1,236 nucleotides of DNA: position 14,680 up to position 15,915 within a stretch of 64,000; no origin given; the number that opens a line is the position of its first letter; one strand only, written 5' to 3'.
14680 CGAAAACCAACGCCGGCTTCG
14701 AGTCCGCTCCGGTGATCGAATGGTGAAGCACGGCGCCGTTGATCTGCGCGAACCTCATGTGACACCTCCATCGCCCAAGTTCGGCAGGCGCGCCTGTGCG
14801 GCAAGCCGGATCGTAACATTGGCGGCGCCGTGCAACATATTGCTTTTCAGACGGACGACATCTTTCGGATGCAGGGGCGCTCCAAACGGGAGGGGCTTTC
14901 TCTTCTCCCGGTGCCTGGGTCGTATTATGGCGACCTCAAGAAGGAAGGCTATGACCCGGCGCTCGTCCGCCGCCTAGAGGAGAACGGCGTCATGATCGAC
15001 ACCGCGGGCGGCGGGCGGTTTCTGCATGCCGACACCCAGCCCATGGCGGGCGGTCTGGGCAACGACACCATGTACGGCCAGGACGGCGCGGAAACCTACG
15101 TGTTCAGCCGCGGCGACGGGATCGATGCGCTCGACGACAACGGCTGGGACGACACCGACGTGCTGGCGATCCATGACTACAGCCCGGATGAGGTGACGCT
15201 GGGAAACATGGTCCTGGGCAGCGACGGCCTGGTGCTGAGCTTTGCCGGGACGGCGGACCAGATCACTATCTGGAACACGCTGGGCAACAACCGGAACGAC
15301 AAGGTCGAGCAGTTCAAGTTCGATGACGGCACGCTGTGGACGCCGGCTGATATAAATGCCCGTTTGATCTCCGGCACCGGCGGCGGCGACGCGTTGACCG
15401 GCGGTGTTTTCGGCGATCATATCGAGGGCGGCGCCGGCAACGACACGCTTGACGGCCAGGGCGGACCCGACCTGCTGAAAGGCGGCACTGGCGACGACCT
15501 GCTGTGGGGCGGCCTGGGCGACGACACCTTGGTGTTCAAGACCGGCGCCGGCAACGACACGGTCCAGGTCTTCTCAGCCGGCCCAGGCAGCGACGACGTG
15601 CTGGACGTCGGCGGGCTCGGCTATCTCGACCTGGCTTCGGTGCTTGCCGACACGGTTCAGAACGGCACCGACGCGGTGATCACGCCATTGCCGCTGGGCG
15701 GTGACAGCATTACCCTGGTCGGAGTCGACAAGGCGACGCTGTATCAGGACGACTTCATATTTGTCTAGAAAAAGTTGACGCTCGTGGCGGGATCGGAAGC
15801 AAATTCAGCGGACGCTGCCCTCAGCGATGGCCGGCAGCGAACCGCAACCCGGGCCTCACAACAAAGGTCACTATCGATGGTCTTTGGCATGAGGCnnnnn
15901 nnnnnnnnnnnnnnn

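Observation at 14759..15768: Chimeric ORF at the pca operon border: dehydroshikimate-dehydratase/HPPD-like tail fused in frame to an RTX exoprotein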

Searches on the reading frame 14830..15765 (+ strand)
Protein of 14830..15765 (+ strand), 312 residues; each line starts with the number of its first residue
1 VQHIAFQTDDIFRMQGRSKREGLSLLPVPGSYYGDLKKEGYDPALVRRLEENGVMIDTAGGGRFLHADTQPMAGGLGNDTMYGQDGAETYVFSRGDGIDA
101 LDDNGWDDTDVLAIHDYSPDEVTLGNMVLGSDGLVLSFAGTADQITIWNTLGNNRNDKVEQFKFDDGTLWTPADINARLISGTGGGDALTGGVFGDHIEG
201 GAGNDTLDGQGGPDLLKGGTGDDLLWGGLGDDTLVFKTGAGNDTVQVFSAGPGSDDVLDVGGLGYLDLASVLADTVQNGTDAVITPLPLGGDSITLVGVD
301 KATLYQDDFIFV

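Call 3: search_protein_families(library=pfam, proteins=[window:14830-15765:+], max_evalue=1)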
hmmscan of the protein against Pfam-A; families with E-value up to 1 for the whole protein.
window:14830-15765:+ (312 aa): 2 families
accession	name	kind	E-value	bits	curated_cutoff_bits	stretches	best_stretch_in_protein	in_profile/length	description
PF06594.17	HCBP_related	-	2.6e-12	46.9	21.4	1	134-174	2-42/42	Haemolysin-type calcium binding protein related domain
PF00353.25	HemolysinCabind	-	9.6e-10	38.7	23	3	208-244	1-35/36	RTX calcium-binding nonapeptide repeat (4 copies)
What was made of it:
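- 15373..15534 (+): Six consecutive GGxGxDxUx calcium-binding nonapeptides (residues 182-235), followed by a degenerate seventh up to residue 246. PF00353 38.7 bits (call 3).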

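Call 6: find_homologous_proteins(query=window:14830-15765:+)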
Query window:14830-15765:+ (312 aa): 2205 proteins with E <= 0.001 among 8000 candidates; the best 120 are listed.
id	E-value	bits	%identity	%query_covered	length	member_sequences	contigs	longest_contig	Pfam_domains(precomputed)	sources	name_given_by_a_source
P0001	2.0e-200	683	100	100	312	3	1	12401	PF06594.18,PF00353.26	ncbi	-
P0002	3.8e-41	160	32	64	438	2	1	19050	PF06594.18,PF17886.8,PF00353.26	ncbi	ncbi:calcium binding hemolysin protein, partial [Pseudomonas syringae pv. pisi str. 1704B]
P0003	1.3e-38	151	34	61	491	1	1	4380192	PF06594.18,PF00353.26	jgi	-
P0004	5.7e-38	149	32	61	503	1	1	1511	PF06594.18,PF00353.26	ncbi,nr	ncbi:MAG TPA: calcium-binding protein, partial [Roseimicrobium sp.]|nr:calcium-binding protein [Rose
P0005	1.5e-37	148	36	60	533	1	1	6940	PF06594.18,PF00353.26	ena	-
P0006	2.5e-37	147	45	38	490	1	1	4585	PF00353.26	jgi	jgi:Ca2+-binding RTX toxin-like protein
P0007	6.2e-36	142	38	62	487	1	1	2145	PF06594.18,PF00353.26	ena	-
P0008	1.6e-33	135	34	60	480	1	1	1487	PF06594.18,PF00353.26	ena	-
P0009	2.5e-32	131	36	63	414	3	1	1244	PF06594.18,PF00353.26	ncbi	ncbi:MAG: calcium-binding protein, partial [Thermodesulfobacteriota bacterium]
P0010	3.3e-32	130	43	41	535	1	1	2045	PF00353.26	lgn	-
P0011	3.7e-32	130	36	51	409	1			PF06594.18,PF00353.26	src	-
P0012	9.4e-31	125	36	56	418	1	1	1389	PF06594.18,PF00353.26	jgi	jgi:Ca2+-binding RTX toxin-like protein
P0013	1.3e-30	125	38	56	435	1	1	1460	PF06594.18,PF00353.26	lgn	-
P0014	2.5e-30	124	35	62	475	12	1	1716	PF06594.18,PF00353.26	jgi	jgi:Ca2+-binding RTX toxin-like protein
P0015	7.5e-30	122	32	77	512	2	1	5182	PF00353.26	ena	-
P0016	2.6e-29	121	33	77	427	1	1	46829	PF08548.18,PF00353.26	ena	-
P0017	3.2e-29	120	32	73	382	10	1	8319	PF08548.18,PF00353.26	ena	-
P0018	7.3e-28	116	35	60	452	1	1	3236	PF06594.18,PF00353.26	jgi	jgi:Ca2+-binding RTX toxin-like protein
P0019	7.6e-28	116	36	61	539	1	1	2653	PF06594.18,PF00353.26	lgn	-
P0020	5.7e-27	113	40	43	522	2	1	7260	PF00353.26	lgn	-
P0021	2.9e-26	111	33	68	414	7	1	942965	PF06594.18,PF00353.26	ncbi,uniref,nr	ncbi:calcium-binding protein [Aeromonas hydrophila]|uniref:calcium-binding protein n=1 Tax=Aeromonas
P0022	1.3e-25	108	28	79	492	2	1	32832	PF00353.26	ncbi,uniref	ncbi:calcium-binding protein [Paracoccus sp. p3-h83]|uniref:calcium-binding protein n=1 Tax=Paracocc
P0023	2.3e-25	108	36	43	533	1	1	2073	PF00353.26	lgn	-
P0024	2.5e-25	108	36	59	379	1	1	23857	PF06594.18,PF00353.26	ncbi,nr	ncbi:MAG: hypothetical protein HQL82_12310, partial [Magnetococcales bacterium]|nr:hypothetical prot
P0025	4.1e-25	107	30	77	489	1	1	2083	PF00353.26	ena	-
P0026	1.4e-24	105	30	81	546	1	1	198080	PF00353.26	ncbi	-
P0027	2.4e-24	104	35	77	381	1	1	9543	PF06594.18,PF00353.26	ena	-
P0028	2.4e-24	104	39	44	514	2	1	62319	PF00413.31,PF00353.26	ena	-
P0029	3.0e-24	104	48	20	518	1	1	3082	PF00353.26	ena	-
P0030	3.3e-24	104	43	47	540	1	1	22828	PF00353.26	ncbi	ncbi:MAG TPA: calcium-binding protein, partial [Rhizomicrobium sp.]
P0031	3.4e-24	104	34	77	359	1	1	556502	PF00353.26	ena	-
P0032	3.6e-24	104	34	60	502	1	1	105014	PF06594.18,PF00353.26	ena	-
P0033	4.0e-24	104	36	43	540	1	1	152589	PF08548.18,PF00353.26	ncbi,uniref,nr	ncbi:calcium-binding protein [Dendronalium sp. ChiSLP03b]|uniref:calcium-binding protein n=1 Tax=Den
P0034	4.1e-24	104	41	47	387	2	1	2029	PF06594.18,PF00353.26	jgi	-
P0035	5.3e-24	103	33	55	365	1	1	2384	PF00353.26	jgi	-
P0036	6.1e-24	103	35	63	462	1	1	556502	PF00353.26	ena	-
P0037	8.1e-24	103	38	42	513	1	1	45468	PF00413.31,PF00353.26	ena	-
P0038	1.7e-23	102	35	55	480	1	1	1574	PF06594.18,PF00353.26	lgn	-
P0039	2.2e-23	101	31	63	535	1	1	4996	PF06594.18,PF22783.2,PF00353.26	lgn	-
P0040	2.7e-23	101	28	71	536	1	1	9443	PF00353.26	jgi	jgi:Ca2+-binding RTX toxin-like protein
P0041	2.8e-23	101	36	56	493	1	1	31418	PF00353.26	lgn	-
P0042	3.4e-23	101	50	37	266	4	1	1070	PF00353.26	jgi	jgi:Ca2+-binding RTX toxin-like protein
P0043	3.7e-23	100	28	69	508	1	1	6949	PF00353.26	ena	-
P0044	4.6e-23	100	51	21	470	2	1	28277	PF00353.26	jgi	-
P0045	5.3e-23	100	60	20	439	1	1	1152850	PF00353.26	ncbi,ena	-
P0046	7.5e-23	99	33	59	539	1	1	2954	PF06594.18,PF05345.19,PF00353.26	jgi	jgi:Ca2+-binding RTX toxin-like protein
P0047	1.7e-22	98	38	39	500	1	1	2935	PF00353.26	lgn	-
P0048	2.6e-22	98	30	78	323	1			PF08548.18,PF00353.26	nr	nr:calcium-binding protein [Rhizobium laguerreae]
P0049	2.9e-22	97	31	61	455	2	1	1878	PF08548.18,PF00353.26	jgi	jgi:Ca2+-binding RTX toxin-like protein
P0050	4.9e-22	97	33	72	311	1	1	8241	PF00353.26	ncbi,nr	ncbi:MAG: rhizobiocin, partial [Proteobacteria bacterium]|nr:rhizobiocin [Pseudomonadota bacterium]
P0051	8.2e-22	96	39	42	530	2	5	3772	PF00353.26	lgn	-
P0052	1.7e-21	95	30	58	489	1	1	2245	PF08548.18,PF00353.26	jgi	jgi:Ca2+-binding RTX toxin-like protein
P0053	2.2e-21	95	36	73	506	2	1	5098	PF00353.26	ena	-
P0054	2.4e-21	94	38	56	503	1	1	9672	PF08548.18,PF00353.26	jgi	jgi:serralysin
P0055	5.4e-21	93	31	79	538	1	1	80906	PF00353.26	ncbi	-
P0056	7.3e-21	93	35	57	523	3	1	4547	PF00353.26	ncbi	-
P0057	1.1e-20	92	32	76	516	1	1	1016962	PF04151.22,PF00353.26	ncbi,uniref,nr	ncbi:pre-peptidase C-terminal domain-containing protein [Pseudooceanicola nanhaiensis]|uniref:pre-pe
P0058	1.6e-20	92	35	77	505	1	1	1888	PF00188.33,PF00353.26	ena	-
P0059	1.8e-20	92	37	48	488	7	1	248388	PF00353.26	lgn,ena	-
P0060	1.9e-20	92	41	37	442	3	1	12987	PF06594.18,PF00353.26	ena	-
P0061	2.6e-20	91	45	43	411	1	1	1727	PF00353.26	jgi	jgi:Ca2+-binding RTX toxin-like protein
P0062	2.7e-20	91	34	50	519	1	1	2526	PF06594.18,PF22783.2,PF00353.26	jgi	-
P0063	2.8e-20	91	38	43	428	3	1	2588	PF08548.18,PF00353.26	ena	-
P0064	3.0e-20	91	50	22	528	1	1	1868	PF08548.18,PF00353.26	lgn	-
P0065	3.1e-20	91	36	43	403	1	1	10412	PF00353.26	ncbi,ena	-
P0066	3.3e-20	91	56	18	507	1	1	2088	PF06594.18,PF00353.26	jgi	-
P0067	3.8e-20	91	34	35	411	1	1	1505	PF00353.26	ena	-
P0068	4.0e-20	90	49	24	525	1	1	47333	PF00353.26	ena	-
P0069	4.1e-20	90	46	22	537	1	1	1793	PF06594.18,PF00353.26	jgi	jgi:Ca2+-binding RTX toxin-like protein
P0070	4.3e-20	90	52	37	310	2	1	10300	PF00353.26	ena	-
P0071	4.4e-20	90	37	55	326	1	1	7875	PF06594.18,PF00353.26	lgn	-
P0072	5.6e-20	90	37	59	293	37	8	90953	PF06594.18,PF22783.2,PF00353.26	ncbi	ncbi:calcium-binding protein, partial [Xylella fastidiosa]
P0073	6.1e-20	90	31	71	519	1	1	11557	PF06594.18,PF00353.26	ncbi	ncbi:MAG: calcium-binding protein, partial [Thermodesulfobacteriota bacterium]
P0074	6.4e-20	90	39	44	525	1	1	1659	PF08548.18,PF00353.26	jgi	jgi:serralysin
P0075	7.0e-20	90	36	77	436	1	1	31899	PF00353.26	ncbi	ncbi:MAG: calcium-binding protein [Paracoccaceae bacterium]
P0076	8.1e-20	89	37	42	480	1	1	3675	PF00353.26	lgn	-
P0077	8.6e-20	89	43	41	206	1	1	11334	PF00353.26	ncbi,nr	ncbi:MAG: calcium-binding protein, partial [Oceanisphaera sp.]|nr:calcium-binding protein [Oceanisph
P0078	9.6e-20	89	38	45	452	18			PF00353.26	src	-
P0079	1.0e-19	89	38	52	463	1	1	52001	PF06594.18,PF00353.26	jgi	jgi:Ca2+-binding RTX toxin-like protein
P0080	1.0e-19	89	47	38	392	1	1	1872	PF06594.18,PF00353.26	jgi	-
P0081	1.1e-19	89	35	54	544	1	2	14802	PF00353.26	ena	-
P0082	1.1e-19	89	35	50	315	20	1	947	PF06594.18,PF22783.2,PF00353.26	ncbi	ncbi:hypothetical protein ACEZNI_004633, partial [Vibrio parahaemolyticus]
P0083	1.2e-19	89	54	22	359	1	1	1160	PF00353.26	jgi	-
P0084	1.7e-19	88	43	40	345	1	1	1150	PF00353.26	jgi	jgi:serralysin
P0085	1.8e-19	88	45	32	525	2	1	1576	PF00353.26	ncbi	ncbi:calcium-binding protein, partial [Metapseudomonas resinovorans]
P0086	1.9e-19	88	37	33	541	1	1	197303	PF06594.18,PF00353.26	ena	-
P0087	2.1e-19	88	49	22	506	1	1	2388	PF00353.26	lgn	-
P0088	2.1e-19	88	36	56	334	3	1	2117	PF06594.18,PF00353.26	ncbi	-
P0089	2.2e-19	88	42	47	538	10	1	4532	PF00353.26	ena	-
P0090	2.3e-19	88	32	77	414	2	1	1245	PF08548.18,PF00353.26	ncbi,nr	ncbi:calcium-binding protein, partial [Escherichia coli]|nr:calcium-binding protein [Escherichia col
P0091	2.5e-19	88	62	17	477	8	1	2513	PF00353.26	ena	-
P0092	2.5e-19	88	32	61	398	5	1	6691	PF00353.26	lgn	-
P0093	2.8e-19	88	31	58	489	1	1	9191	PF08548.18,PF00353.26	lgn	-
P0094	3.0e-19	88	41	39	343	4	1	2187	PF00353.26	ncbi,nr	ncbi:MAG TPA: calcium-binding protein, partial [Reyranella sp.]|nr:calcium-binding protein [Reyranel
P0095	3.1e-19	88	39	40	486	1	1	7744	PF00353.26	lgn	-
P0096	3.1e-19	88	39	42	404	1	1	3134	PF00353.26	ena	-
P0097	3.1e-19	88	28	59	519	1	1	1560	PF00353.26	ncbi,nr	ncbi:MAG TPA: calcium-binding protein, partial [Anaerolineae bacterium]|nr:calcium-binding protein [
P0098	3.4e-19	87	40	44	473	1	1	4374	PF00353.26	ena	-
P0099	3.5e-19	87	30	77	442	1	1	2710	PF00353.26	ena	-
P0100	4.0e-19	87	44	17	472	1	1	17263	PF00353.26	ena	-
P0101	6.0e-19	87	33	35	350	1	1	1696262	PF08548.18,PF00353.26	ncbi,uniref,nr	ncbi:calcium-binding protein [Paragemmobacter ruber]|uniref:Calcium-binding protein n=1 Tax=Paragemm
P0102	8.8e-19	86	38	41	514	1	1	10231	PF00353.26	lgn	-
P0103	9.4e-19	86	59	17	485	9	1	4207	PF00353.26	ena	-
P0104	1.1e-18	86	34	56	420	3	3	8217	PF06594.18,PF00353.26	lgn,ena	-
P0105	1.5e-18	85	45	38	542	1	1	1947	PF00353.26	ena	-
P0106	1.8e-18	85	35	43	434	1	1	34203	PF00353.26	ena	-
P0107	2.1e-18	85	35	55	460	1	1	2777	PF06594.18,PF00353.26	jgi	jgi:Ca2+-binding RTX toxin-like protein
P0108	2.1e-18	85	31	69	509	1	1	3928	PF00353.26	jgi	jgi:Ca2+-binding RTX toxin-like protein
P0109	2.3e-18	85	38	30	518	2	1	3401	PF00353.26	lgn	-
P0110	2.6e-18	85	51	22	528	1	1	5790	PF08548.18,PF00353.26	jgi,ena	jgi:Ca2+-binding RTX toxin-like protein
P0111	2.6e-18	85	36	43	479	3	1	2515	PF00353.26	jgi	-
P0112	3.4e-18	84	32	57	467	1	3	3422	PF00353.26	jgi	jgi:Ca2+-binding RTX toxin-like protein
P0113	3.7e-18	84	29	58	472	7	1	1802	PF00353.26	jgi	-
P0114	3.9e-18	84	33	77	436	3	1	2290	PF00353.26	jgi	-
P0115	4.0e-18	84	34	76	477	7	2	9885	PF00353.26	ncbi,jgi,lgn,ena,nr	ncbi:MAG TPA: calcium-binding protein [Gemmobacter sp.]|nr:calcium-binding protein [Gemmobacter sp.]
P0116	4.5e-18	84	51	22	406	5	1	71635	PF00353.26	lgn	-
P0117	4.6e-18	84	32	73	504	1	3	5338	PF06594.18,PF00353.26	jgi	jgi:Ca2+-binding RTX toxin-like protein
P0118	4.9e-18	84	30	79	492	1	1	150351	PF00353.26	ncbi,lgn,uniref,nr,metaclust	ncbi:calcium-binding protein [Ruegeria marina]|uniref:Ca2+-binding protein, RTX toxin-related n=1 Ta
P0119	5.0e-18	84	43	28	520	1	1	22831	PF17963.8,PF00028.24,PF00353.26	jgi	jgi:Ca2+-binding RTX toxin-like protein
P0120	5.1e-18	84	36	60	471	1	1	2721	PF06594.18,PF00353.26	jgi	jgi:Ca2+-binding RTX toxin-like protein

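Call 8: list_cluster_members(proteins=[P0001])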
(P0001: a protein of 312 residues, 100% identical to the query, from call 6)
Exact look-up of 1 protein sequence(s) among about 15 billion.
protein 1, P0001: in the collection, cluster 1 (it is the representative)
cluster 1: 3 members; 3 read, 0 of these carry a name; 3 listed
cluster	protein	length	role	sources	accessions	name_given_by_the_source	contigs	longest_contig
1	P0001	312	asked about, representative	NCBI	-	-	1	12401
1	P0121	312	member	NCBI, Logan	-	-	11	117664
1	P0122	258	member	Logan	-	-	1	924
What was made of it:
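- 14830..15768 (+): The chimeric ORF as called (GTG start, 312 aa, stop at 15766-15768). Alternative in-frame starts are ATG 14992 (M55, with GAGGAG 9 nt upstream) and ATG 15043 (M72). A 258-aa cluster member, P0122, has the length expected for an M55 start (312 - 54 = 258; its sequence was not inspected) (call 8).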

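Call 9: find_encoding_contigs(protein=P0121, flank=10000, max_places=10)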
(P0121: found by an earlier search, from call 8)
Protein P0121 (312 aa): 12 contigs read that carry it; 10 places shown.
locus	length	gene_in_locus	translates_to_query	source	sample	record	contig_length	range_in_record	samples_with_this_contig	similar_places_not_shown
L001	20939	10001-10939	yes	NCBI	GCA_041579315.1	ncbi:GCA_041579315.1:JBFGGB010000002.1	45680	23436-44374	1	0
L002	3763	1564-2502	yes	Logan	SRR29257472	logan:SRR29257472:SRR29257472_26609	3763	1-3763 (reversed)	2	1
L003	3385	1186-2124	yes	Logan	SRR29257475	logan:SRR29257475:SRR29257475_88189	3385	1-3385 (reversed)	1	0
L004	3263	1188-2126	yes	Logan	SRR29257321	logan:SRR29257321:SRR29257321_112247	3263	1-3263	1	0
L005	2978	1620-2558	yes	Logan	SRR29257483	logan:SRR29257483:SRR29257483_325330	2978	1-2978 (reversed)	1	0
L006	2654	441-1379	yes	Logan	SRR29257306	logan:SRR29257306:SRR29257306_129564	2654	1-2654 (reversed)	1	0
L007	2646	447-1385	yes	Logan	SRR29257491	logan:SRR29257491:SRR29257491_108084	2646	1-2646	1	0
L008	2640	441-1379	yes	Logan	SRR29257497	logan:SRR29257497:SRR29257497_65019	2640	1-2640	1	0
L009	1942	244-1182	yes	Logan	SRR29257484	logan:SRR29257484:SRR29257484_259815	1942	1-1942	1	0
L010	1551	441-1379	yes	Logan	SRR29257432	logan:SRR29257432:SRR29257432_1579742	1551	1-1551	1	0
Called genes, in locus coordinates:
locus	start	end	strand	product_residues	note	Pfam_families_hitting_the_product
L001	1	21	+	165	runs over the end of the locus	PF04290:DctQ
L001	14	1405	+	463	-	PF06808:DctM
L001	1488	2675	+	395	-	PF01494:FAD_binding_3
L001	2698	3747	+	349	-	PF02311:AraC_binding (faint), PF07883:Cupin_2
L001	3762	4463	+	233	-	PF01557:FAA_hydrolase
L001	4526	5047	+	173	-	PF22381:Staph_reg_Sar_Rot, PF12802:MarR_2 (weak), PF01047:MarR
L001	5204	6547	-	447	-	PF00206:Lyase_1, PF10397:ADSL_C (weak)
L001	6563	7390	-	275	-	PF05853:BKACE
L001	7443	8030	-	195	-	PF00775:Dioxygenase_C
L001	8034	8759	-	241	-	PF12391:PCDO_beta_N, PF00775:Dioxygenase_C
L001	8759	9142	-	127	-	PF02627:CMD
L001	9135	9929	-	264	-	PF03096:Ndr (weak), PF00561:Abhydrolase_1, PF12146:Hydrolase_4, PF12697:Abhydrolase_6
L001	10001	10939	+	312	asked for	PF00353:HemolysinCabind (faint), PF06594:HCBP_related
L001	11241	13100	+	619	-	PF00690:Cation_ATPase_N, PF00122:E1-E2_ATPase, PF13246:Cation_ATPase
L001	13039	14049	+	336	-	PF00702:Hydrolase (weak), PF00689:Cation_ATPase_C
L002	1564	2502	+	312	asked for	PF00353:HemolysinCabind (faint), PF06594:HCBP_related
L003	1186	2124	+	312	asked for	PF00353:HemolysinCabind (faint), PF06594:HCBP_related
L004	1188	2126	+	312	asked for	PF00353:HemolysinCabind (faint), PF06594:HCBP_related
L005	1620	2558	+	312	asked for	PF00353:HemolysinCabind (faint), PF06594:HCBP_related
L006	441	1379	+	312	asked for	PF00353:HemolysinCabind (faint), PF06594:HCBP_related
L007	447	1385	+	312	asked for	PF00353:HemolysinCabind (faint), PF06594:HCBP_related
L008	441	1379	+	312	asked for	PF00353:HemolysinCabind (faint), PF06594:HCBP_related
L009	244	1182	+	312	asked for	PF00353:HemolysinCabind (faint), PF06594:HCBP_related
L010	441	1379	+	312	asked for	PF00353:HemolysinCabind (faint), PF06594:HCBP_related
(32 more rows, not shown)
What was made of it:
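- Gene callers chose the 312-aa form (call 9).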

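Call 31: find_related_loci(query=window:14830-15765:+, collection=metagenome_contigs, flank=8000)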
Query window:14830-15765:+ (312 aa) in metagenome_contigs; peptide patterns used: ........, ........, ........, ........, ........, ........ (x = any residue, [..] = any of these).
53 stretches matched a pattern; 6 encode a relative of the query (tblastn E <= 1e-3); 6 distinct loci.
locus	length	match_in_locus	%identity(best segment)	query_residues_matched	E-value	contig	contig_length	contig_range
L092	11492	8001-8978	52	72-255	1e-10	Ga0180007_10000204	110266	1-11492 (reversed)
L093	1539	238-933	34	68-246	1e-10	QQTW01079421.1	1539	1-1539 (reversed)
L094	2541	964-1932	34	75-312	3e-8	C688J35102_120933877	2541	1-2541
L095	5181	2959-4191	32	72-289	1e-7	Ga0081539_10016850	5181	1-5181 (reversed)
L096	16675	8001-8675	30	72-264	1e-7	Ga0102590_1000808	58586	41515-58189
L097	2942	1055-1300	47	180-234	2e-5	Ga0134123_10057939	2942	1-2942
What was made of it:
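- Tried and rejected: The JGI metagenome scan with the ORF gave only distant RTX hits (call 31).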

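Call 52: search_protein_families(library=ncbifam, proteins=[window:14830-15765:+], max_evalue=0.01)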
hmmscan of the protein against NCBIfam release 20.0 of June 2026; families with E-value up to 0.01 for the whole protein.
window:14830-15765:+ (312 aa): 9 families
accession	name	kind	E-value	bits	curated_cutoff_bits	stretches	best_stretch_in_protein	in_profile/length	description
NF050046.1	PueAB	exception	1.3e-17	63.4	670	2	178-311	488-615/616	polyurethane esterase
NF033943.0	RTX_toxin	subfamily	9.7e-17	60.4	1000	2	184-259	748-821/930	RTX family hemolysin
NF052454.1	BtaGlycanEglC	equivalog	2.3e-12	46.6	700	2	197-284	102-185/459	endo-1,3-1,4-beta-glycanase EglC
NF053766.1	ZapA_metallo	exception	2.8e-08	33.2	940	1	182-276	335-423/483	ZapA family metalloprotease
TIGR01263.1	4HPPD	equivalog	6.7e-08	32.4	277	1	2-72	240-312/353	4-hydroxyphenylpyruvate dioxygenase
NF046115.1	Ca_rpt_SMc04171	equivalog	2.4e-07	30.3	625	1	178-239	433-494/574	SMc04171 family calcium-binding repeat protein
NF042435.1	DhshikDhtase_QuiC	equivalog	1e-06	27.6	1200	1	2-73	521-594/635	3-dehydroshikimate dehydratase QuiC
NF033203.1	entero_EhxA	exception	9.6e-05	20.7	2000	1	152-267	707-814/997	enterohemolysin EhxA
NF035945.1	Zn_serralysin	subfamily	0.00013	21.3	500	1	199-244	323-366/462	serralysin family metalloprotease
